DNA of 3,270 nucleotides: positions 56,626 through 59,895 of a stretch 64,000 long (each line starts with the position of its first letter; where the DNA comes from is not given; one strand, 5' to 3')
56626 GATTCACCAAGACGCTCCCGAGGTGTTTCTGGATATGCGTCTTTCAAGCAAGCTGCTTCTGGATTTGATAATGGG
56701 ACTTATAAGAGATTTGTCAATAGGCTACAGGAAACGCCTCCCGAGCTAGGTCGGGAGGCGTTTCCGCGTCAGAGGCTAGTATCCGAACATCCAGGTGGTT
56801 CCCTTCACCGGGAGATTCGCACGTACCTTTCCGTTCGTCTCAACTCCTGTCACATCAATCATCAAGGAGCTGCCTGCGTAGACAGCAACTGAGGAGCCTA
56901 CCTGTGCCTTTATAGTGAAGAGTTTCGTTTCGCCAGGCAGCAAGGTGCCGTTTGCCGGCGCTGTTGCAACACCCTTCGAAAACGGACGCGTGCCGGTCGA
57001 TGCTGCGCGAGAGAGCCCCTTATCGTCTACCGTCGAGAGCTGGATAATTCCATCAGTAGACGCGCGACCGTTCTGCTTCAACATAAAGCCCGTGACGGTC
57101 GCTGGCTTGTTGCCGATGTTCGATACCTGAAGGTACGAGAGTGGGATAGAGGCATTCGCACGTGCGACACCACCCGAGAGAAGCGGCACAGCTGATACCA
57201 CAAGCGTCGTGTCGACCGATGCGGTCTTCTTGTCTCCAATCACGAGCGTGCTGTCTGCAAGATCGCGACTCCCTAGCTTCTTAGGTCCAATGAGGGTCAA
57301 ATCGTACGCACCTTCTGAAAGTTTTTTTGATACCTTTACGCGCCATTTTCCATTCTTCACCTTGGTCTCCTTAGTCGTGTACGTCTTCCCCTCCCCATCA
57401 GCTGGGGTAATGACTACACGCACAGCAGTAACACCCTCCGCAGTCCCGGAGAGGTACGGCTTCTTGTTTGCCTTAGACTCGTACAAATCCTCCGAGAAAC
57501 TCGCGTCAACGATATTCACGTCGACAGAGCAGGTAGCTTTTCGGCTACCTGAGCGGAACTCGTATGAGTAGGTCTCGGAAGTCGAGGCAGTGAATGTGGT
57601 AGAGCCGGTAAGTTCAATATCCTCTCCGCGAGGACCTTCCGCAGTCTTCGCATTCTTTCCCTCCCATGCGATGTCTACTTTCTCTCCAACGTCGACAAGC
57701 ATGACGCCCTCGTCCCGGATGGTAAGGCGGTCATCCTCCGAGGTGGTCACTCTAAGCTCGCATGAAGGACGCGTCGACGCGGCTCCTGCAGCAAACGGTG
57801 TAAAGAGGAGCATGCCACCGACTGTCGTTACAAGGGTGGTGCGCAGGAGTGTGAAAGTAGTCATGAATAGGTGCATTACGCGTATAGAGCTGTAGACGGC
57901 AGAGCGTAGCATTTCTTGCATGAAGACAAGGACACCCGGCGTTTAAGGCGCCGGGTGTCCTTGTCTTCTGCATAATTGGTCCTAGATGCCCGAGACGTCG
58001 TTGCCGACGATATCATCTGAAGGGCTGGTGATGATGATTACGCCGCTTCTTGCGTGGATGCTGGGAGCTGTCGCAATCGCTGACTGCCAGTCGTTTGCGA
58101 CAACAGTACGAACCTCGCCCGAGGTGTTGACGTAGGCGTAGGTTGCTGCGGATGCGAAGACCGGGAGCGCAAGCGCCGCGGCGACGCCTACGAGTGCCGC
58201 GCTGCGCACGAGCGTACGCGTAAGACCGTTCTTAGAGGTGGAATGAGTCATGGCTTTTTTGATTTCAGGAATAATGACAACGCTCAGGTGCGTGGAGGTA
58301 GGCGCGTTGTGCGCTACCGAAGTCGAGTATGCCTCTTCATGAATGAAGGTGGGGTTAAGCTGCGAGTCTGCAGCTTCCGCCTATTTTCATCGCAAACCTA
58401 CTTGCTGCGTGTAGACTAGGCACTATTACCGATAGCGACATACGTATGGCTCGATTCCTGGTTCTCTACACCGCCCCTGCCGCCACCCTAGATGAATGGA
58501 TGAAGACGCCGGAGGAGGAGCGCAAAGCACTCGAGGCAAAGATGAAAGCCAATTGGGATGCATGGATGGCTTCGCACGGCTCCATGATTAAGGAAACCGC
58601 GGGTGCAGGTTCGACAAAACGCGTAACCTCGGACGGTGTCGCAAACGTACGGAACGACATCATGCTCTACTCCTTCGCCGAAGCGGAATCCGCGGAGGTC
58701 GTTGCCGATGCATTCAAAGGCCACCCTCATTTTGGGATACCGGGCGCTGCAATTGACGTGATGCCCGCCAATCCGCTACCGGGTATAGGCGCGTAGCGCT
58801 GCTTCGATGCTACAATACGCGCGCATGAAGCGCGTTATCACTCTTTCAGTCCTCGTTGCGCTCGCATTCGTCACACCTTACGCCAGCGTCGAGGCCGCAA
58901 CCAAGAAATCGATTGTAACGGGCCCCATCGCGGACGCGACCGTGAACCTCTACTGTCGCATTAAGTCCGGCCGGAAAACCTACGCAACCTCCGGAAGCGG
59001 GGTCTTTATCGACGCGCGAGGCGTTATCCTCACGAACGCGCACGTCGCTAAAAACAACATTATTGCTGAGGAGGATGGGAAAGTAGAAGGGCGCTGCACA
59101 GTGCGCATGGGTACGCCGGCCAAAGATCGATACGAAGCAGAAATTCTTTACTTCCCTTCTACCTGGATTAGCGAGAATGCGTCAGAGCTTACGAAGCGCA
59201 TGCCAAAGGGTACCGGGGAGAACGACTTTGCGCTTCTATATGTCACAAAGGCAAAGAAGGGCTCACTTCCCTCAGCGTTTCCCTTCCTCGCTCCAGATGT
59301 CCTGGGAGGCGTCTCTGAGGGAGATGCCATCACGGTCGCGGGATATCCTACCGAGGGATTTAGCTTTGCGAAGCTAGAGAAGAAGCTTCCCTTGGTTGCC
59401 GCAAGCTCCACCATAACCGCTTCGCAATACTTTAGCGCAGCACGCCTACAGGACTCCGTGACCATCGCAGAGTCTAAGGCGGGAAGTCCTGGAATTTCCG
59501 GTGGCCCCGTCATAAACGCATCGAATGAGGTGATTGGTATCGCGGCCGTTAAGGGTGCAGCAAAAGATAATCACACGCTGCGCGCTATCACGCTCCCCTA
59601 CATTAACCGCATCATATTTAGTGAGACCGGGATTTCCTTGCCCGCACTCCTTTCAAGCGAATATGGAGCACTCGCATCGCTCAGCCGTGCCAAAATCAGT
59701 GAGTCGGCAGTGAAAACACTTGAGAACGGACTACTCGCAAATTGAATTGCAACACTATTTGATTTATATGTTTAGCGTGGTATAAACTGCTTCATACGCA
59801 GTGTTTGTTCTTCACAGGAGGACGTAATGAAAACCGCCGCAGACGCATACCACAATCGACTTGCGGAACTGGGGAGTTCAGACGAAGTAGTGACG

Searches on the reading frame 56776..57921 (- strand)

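Call 95: search_protein_families(library=pfam, proteins=[window:56776-57921:-], max_evalue=0.00001)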
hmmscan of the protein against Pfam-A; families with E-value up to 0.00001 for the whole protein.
window:56776-57921:- (381 aa): 1 family
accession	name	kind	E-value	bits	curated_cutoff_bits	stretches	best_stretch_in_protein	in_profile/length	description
PF19077.6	Big_13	-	1.8e-06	28.8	27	1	152-211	26-82/102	Bacterial Ig-like domain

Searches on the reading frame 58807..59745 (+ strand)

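Call 95: search_protein_families(library=pfam, proteins=[window:58807-59745:+], max_evalue=0.00001)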
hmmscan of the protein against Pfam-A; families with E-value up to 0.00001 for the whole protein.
window:58807-59745:+ (312 aa): 2 families
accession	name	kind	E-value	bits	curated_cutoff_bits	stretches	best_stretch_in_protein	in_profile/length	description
PF13365.12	Trypsin_2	-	1.1e-16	62.4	27.6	1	63-245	1-144/144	Trypsin-like peptidase domain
PF00089.32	Trypsin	-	7.9e-11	42.6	20.6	1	62-255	26-205/220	Trypsin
